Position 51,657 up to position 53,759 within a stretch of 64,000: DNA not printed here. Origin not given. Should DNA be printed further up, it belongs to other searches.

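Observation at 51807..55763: TPP-dependent ALS/YerE-family enzyme plus a DmpG/DmpF-like aldolase and acylating acetaldehyde dehydrogenase pair inside the sugar locus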

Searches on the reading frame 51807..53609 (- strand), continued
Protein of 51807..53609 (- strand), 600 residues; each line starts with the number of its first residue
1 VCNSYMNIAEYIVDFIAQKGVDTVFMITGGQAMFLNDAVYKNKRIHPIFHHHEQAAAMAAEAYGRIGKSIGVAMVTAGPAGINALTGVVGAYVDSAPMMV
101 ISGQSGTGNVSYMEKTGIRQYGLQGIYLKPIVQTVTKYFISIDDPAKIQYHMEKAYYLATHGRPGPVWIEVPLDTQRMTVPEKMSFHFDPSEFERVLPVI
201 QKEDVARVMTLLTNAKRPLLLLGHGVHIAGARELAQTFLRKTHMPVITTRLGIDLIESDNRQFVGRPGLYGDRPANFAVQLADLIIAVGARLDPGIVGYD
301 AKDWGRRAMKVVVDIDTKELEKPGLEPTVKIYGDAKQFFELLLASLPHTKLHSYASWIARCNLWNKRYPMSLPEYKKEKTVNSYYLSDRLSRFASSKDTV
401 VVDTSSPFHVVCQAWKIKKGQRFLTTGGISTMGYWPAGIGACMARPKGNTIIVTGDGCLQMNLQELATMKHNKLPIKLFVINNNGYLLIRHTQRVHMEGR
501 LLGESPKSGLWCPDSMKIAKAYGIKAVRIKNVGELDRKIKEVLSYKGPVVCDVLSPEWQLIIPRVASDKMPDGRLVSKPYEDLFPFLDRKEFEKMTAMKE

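Call 23: find_related_loci(query=A1, collection=genome_contigs, flank=10000)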
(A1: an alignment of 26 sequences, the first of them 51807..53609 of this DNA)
Query A1 (600 aa) in genome_contigs; peptide patterns used: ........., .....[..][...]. (x = any residue, [..] = any of these).
600 stretches matched a pattern (row limit reached: there are more); 463 encode a relative of the query (tblastn E <= 1e-3); the best 80 are kept; 80 distinct loci.
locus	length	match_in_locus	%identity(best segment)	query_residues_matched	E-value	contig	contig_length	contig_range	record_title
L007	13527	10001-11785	92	6-600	0e+0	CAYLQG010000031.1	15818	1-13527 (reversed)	MAG TPA_asm: uncultured Gammaproteobacteria bacterium isolate binchicken_co54_478 genome assembly, contig: NODE_6617_len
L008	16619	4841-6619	69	6-599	0e+0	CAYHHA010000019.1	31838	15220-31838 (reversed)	MAG TPA_asm: uncultured Gammaproteobacteria bacterium isolate ERP119702_co3_129 genome assembly, contig: NODE_776_length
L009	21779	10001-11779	70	5-598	0e+0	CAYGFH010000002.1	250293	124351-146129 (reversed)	MAG TPA_asm: uncultured Gammaproteobacteria bacterium isolate ERP113451_co1_294 genome assembly, contig: NODE_9_length_2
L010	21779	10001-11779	63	6-600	0e+0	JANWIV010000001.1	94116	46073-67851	MAG: Candidatus Microgenomates bacterium isolate CRAIB_MAG50 c_000000001483, whole genome shotgun sequence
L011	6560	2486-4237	63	6-593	0e+0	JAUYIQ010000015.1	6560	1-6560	MAG: Candidatus Curtissbacteria bacterium isolate C24_metabat.bin.101_sub C24_k141_860764, whole genome shotgun sequence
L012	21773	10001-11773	61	3-594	0e+0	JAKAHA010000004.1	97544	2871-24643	MAG: bacterium isolate WY2.bin75 NODE_295_length_97544_cov_2.183633, whole genome shotgun sequence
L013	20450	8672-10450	64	6-600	0e+0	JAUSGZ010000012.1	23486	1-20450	MAG: bacterium isolate E14_metabat.bin.16 E14_k141_486445, whole genome shotgun sequence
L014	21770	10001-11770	60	6-596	0e+0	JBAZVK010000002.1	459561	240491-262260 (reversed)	MAG: Patescibacteria group bacterium isolate SO_2017_GW1_250 NODE_138_length_459561_cov_8.100539_OW334_2017, whole genom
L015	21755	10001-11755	61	6-593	0e+0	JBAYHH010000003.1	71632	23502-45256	MAG: Candidatus Magasanikiibacteriota bacterium isolate SO_2016_GW1_145 scaffold00826_OW334_2016, whole genome shotgun s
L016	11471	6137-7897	63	6-593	0e+0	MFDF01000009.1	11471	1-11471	MAG: Candidatus Daviesbacteria bacterium RIFCSPHIGHO2_12_FULL_37_16 rifcsphigho2_12_scaffold_23602, whole genome shotgun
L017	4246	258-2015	61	6-592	0e+0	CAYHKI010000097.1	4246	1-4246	MAG TPA_asm: uncultured Gammaproteobacteria bacterium isolate ERP119705_co13_618 genome assembly, contig: NODE_26717_len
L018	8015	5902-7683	58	6-599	0e+0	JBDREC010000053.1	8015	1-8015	MAG: Pseudomonadota bacterium isolate MEGAHIT-group-1.295 k141_6479346, whole genome shotgun sequence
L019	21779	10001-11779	58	2-594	0e+0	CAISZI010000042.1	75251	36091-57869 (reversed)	Candidatus Wirthbacteria bacterium isolate AlinenLipids_bin-4622 genome assembly, contig: bin-4622:42/66, whole genome s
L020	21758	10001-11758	59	6-592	0e+0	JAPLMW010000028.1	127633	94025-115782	MAG: Phycisphaerae bacterium isolate LacPavin_0920_SED3_MAG_44_51 LacPavin_0920_SED3_scaffold_364787, whole genome shotg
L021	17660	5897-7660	58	6-594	0e+0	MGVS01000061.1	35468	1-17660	MAG: Elusimicrobia bacterium RIFOXYD2_FULL_34_15 rifoxyd2_full_scaffold_284, whole genome shotgun sequence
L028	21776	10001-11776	57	6-597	0e+0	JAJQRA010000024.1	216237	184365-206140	Lachnospiraceae bacterium ZAX-1 NODE_7_length_216237_cov_33.4583, whole genome shotgun sequence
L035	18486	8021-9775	58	6-593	0e+0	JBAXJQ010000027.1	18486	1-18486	MAG: Candidatus Falkowbacteria bacterium isolate ELA379 MAG379_27, whole genome shotgun sequence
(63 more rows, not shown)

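Call 46: search_protein_families(library=pfam, proteins=[L019:12328-13620:+, L028:12462-13643:+, L035:10415-11602:+, L019:14740-15696:+, L035:14083-15000:+, L035:14997-15968:+, L008:8253-9332:+, L008:9311-10276:+, L008:10260-11150:+, L013:11509-12768:+], max_evalue=0.001)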
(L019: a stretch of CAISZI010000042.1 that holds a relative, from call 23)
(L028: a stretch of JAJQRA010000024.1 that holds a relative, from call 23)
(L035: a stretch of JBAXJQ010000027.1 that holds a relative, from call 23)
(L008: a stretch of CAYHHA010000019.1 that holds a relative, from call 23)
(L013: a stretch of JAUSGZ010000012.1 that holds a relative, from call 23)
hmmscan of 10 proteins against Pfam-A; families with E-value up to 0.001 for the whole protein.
L019:12328-13620:+ (431 aa): 3 families
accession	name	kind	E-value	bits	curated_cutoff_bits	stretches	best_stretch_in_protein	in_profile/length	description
PF00155.27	Aminotran_1_2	-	4.9e-65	220.5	19.7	1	75-426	4-361/361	Aminotransferase class I and II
PF01041.23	DegT_DnrJ_EryC1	-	4e-11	43.2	19.8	1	134-244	40-145/360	DegT/DnrJ/EryC1/StrS aminotransferase family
PF01053.26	Cys_Met_Meta_PP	-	1.4e-06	27.6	27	1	133-222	68-154/381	Cys/Met metabolism PLP-dependent enzyme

L028:12462-13643:+ (394 aa): 4 families
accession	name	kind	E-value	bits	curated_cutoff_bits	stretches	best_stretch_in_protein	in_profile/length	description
PF00155.27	Aminotran_1_2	-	1.9e-59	202.1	19.7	1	38-388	3-360/361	Aminotransferase class I and II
PF01041.23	DegT_DnrJ_EryC1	-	1.6e-06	28.1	19.8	1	100-207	43-145/360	DegT/DnrJ/EryC1/StrS aminotransferase family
PF01053.26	Cys_Met_Meta_PP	-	2.9e-06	26.5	27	1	89-207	61-173/381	Cys/Met metabolism PLP-dependent enzyme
PF00266.25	Aminotran_5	-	0.00012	21.6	21.5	1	91-207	55-175/371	Aminotransferase class-V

L035:10415-11602:+ (396 aa): 4 families
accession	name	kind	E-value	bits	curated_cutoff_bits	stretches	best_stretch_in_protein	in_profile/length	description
PF00155.27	Aminotran_1_2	-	2e-65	221.8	19.7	1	39-390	4-361/361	Aminotransferase class I and II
PF01041.23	DegT_DnrJ_EryC1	-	5.8e-11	42.7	19.8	1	100-208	43-145/360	DegT/DnrJ/EryC1/StrS aminotransferase family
PF01053.26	Cys_Met_Meta_PP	-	3.1e-08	33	27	1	97-209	68-174/381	Cys/Met metabolism PLP-dependent enzyme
PF00266.25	Aminotran_5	-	0.0003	20.3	21.5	1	92-208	56-175/371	Aminotransferase class-V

L019:14740-15696:+ (319 aa): 1 family
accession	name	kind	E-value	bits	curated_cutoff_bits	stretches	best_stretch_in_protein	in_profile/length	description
PF00535.33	Glycos_transf_2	-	1e-23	84.5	23.3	1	11-164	1-155/168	Glycosyl transferase family 2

L035:14083-15000:+ (306 aa): 4 families
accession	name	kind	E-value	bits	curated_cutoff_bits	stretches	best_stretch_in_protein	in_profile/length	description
PF01370.27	Epimerase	-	3.9e-28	98.9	20.9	1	13-222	1-240/240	NAD dependent epimerase/dehydratase family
PF04321.23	RmlD_sub_bind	-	1.4e-12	47.7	27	1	12-174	2-165/287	RmlD substrate binding domain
PF16363.11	GDP_Man_Dehyd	-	2.1e-08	34.4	27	1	44-235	59-261/332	GDP-mannose 4,6 dehydratase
PF01073.25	3Beta_HSD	-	0.00074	19.1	22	0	59-203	65-223/280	3-beta hydroxysteroid dehydrogenase/isomerase family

L035:14997-15968:+ (324 aa): 2 families
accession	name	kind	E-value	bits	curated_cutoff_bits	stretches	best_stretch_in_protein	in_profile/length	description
PF00535.33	Glycos_transf_2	-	2e-26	93.4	23.3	1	8-170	1-158/168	Glycosyl transferase family 2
PF13641.12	Glyco_tranf_2_3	-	3.7e-06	27.6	27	1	7-125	3-120/230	Glycosyltransferase like family 2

L008:8253-9332:+ (360 aa): 1 family
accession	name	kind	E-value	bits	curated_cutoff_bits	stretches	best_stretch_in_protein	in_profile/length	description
PF00535.33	Glycos_transf_2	-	4e-25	89.1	23.3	1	56-219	1-166/168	Glycosyl transferase family 2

L008:9311-10276:+ (322 aa): 9 families
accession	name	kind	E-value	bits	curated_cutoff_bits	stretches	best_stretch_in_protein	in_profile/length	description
PF01370.27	Epimerase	-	1.2e-41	143.1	20.9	1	13-241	2-240/240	NAD dependent epimerase/dehydratase family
PF16363.11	GDP_Man_Dehyd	-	8.7e-36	124.5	27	1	13-307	1-331/332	GDP-mannose 4,6 dehydratase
PF01073.25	3Beta_HSD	-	3.3e-11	43.2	22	1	13-224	1-225/280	3-beta hydroxysteroid dehydrogenase/isomerase family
PF02719.21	Polysacc_synt_2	-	6.6e-10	39.1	20.2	1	13-126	2-128/293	Polysaccharide biosynthesis protein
PF04321.23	RmlD_sub_bind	-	9.4e-10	38.5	27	1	12-154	3-130/287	RmlD substrate binding domain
PF07993.18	NAD_binding_4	-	2.8e-08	33.7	20.1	1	65-176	79-204/258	Male sterility protein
PF05368.20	NmrA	-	1.9e-05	24.9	27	1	9-126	2-107/298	NmrA-like family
PF00106.31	adh_short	-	7.5e-05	22.7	26.6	0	13-45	4-36/195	short chain dehydrogenase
PF13460.12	NAD_binding_10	-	0.00033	21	27.2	1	16-153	1-124/184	NAD(P)H-binding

L008:10260-11150:+ (297 aa): 2 families
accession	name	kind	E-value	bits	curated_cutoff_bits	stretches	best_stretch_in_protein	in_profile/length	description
PF00456.26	Transketolase_N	-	1.6e-31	110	22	1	27-273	18-254/334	Transketolase, thiamine diphosphate binding domain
PF13292.11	DXP_synthase_N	-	1.3e-09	38.2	21.2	1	3-144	10-135/274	1-deoxy-D-xylulose-5-phosphate synthase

L013:11509-12768:+ (420 aa): 1 family
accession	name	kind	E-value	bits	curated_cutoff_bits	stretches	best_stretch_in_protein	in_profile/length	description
PF00155.27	Aminotran_1_2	-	5.1e-39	134.9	19.7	1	61-409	4-354/361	Aminotransferase class I and II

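Call 52: search_protein_families(library=ncbifam, proteins=[L019:12328-13620:+, L035:10415-11602:+], max_evalue=1e-10)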
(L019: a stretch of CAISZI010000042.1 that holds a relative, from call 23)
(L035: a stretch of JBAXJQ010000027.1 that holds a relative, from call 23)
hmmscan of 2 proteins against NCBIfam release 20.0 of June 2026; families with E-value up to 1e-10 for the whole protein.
L019:12328-13620:+ (431 aa): 57 families (the best 25 are shown)
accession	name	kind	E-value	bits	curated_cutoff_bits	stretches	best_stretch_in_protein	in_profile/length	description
NF006488.0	PRK08912.1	equivalog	3e-100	335.9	498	1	63-429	17-383/387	aminotransferase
NF005855.0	PRK07777.1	equivalog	1.6e-93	314.2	553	1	64-429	20-387/391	pyridoxal phosphate-dependent aminotransferase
NF041364.1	GntC_guanitoxin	equivalog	1.5e-90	303.7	415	1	75-428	1-355/356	guanitoxin biosynthesis PLP-dependent (S)-gamma-hydroxy-L-arginine cyclodehydratase GntC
NF006569.0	PRK09082.1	subfamily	2.3e-87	293.6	420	1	64-429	22-386/386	methionine aminotransferase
NF009079.0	PRK12414.1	subfamily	2.9e-71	240.5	481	1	74-428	31-383/384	methionine aminotransferase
NF004770.0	PRK06108.1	subfamily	8.9e-70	235.5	422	1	49-428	12-390/396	pyridoxal phosphate-dependent aminotransferase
NF041091.1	asp_aminotase_Arch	equivalog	1.6e-69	234.5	550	1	74-428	29-373/376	aspartate aminotransferase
NF005817.0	PRK07683.1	equivalog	6.8e-65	219.2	575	1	59-428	14-379/387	aminotransferase A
NF005816.0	PRK07682.1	equivalog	9.1e-65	218.8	620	1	47-425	3-378/390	aminotransferase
NF004621.0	PRK05957.1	equivalog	2.4e-62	210.9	498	1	71-414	26-366/389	pyridoxal phosphate-dependent aminotransferase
NF004975.0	PRK06348.1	equivalog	6e-62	209.8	549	1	68-430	27-383/384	pyridoxal phosphate-dependent aminotransferase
NF005588.0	PRK07309.1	equivalog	7.5e-57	193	576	1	60-427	17-383/391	pyridoxal phosphate-dependent aminotransferase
NF004769.0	PRK06107.1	equivalog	1.1e-56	192.3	617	1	74-428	35-396/402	aspartate transaminase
NF005601.0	PRK07337.1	equivalog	2e-53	181.9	496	1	73-429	36-391/394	pyridoxal phosphate-dependent aminotransferase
NF006230.0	PRK08363.1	equivalog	4.2e-53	180.6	534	1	83-428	44-390/398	alanine aminotransferase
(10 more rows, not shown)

L035:10415-11602:+ (396 aa): 58 families (the best 25 are shown)
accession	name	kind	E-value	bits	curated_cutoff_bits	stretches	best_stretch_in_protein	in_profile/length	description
NF006488.0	PRK08912.1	equivalog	9e-97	324.4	498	1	27-393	17-383/387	aminotransferase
NF006569.0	PRK09082.1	subfamily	1.6e-92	310.6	420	1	28-393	22-386/386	methionine aminotransferase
NF005855.0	PRK07777.1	equivalog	2.5e-90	303.6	553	1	28-393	20-387/391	pyridoxal phosphate-dependent aminotransferase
NF041364.1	GntC_guanitoxin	equivalog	1.6e-88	297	415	1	39-393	1-356/356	guanitoxin biosynthesis PLP-dependent (S)-gamma-hydroxy-L-arginine cyclodehydratase GntC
NF041091.1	asp_aminotase_Arch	equivalog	1.2e-78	264.6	550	1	39-394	30-375/376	aspartate aminotransferase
NF005816.0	PRK07682.1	equivalog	5.4e-75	252.4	620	1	13-394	5-383/390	aminotransferase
NF009079.0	PRK12414.1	subfamily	1.3e-74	251.5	481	1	38-392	31-383/384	methionine aminotransferase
NF004770.0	PRK06108.1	subfamily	2.4e-68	230.8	422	1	13-394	12-392/396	pyridoxal phosphate-dependent aminotransferase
NF005817.0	PRK07683.1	equivalog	1.8e-66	224.4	575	1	11-394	2-381/387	aminotransferase A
NF004975.0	PRK06348.1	equivalog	4.3e-64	216.9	549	1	39-394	32-383/384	pyridoxal phosphate-dependent aminotransferase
NF004621.0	PRK05957.1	equivalog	3.2e-62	210.5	498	1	35-392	26-381/389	pyridoxal phosphate-dependent aminotransferase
NF005601.0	PRK07337.1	equivalog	4.5e-61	207.1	496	1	39-394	38-392/394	pyridoxal phosphate-dependent aminotransferase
NF006230.0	PRK08363.1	equivalog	2.2e-60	204.5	534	1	9-394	8-392/398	alanine aminotransferase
NF005744.0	PRK07568.1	subfamily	4.1e-59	200.4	389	1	14-392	3-388/398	pyridoxal phosphate-dependent aminotransferase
NF005588.0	PRK07309.1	equivalog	1.3e-57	195.5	576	1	24-394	17-386/391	pyridoxal phosphate-dependent aminotransferase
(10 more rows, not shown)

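Call 53: search_solved_structures(query=L035:10415-11602:+, max_evalue=1e-15)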
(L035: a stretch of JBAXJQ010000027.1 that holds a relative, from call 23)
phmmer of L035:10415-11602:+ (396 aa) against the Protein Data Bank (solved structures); distinct sequences matched with E-value up to 1e-15: 53.
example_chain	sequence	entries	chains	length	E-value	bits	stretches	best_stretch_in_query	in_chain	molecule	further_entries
1gd9_A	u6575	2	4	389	8.1e-65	222.5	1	13-393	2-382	ASPARTATE AMINOTRANSFERASE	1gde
1dju_A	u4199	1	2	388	2.2e-64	221.1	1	13-392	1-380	AROMATIC AMINOTRANSFERASE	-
1u08_A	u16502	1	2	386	8.1e-59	202.7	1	29-393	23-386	Hypothetical aminotransferase ybdL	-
5veq_A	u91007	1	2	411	1.4e-57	198.7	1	38-383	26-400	Kynurenine--oxoglutarate transaminase 3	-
2zjg_A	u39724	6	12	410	1.4e-57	198.7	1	38-383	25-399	Kynurenine-oxoglutarate transaminase 3 | Kynurenine--oxoglutarate transaminase 3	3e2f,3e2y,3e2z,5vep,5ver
1v2d_A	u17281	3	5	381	2.5e-57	197.8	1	17-394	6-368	Glutamine Aminotransferase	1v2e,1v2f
1w7l_A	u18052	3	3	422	4.8e-57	196.9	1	38-391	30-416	KYNURENINE--OXOGLUTARATE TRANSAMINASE I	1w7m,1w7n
3fvs_A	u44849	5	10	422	4.8e-57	196.9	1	38-391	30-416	Kynurenine--oxoglutarate transaminase 1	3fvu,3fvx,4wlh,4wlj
4wp0_A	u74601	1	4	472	7.2e-57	196.3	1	38-391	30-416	Kynurenine--oxoglutarate transaminase 1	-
1o4s_A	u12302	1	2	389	5.9e-55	190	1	39-392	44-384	Aspartate aminotransferase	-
1yiy_A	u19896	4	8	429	7.9e-55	189.6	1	39-390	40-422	kynurenine aminotransferase; glutamine transaminase K | kynurenine aminotransferase; glutamine transaminase | Kynurenine aminotransferase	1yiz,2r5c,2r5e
5veh_A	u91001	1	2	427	8e-55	189.6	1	39-390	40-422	Kynurenine aminotransferase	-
1b5o_A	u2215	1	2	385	2.7e-52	181.2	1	39-391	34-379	PROTEIN (ASPARTATE AMINOTRANSFERASE)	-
1b5p_A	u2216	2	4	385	4e-52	180.7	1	39-391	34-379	PROTEIN (ASPARTATE AMINOTRANSFERASE) | ASPARTATE AMINOTRANSFERASE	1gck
1gc3_A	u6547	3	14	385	4e-52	180.7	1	39-391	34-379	ASPARTATE AMINOTRANSFERASE | PROTEIN (ASPARTATE AMINOTRANSFERASE)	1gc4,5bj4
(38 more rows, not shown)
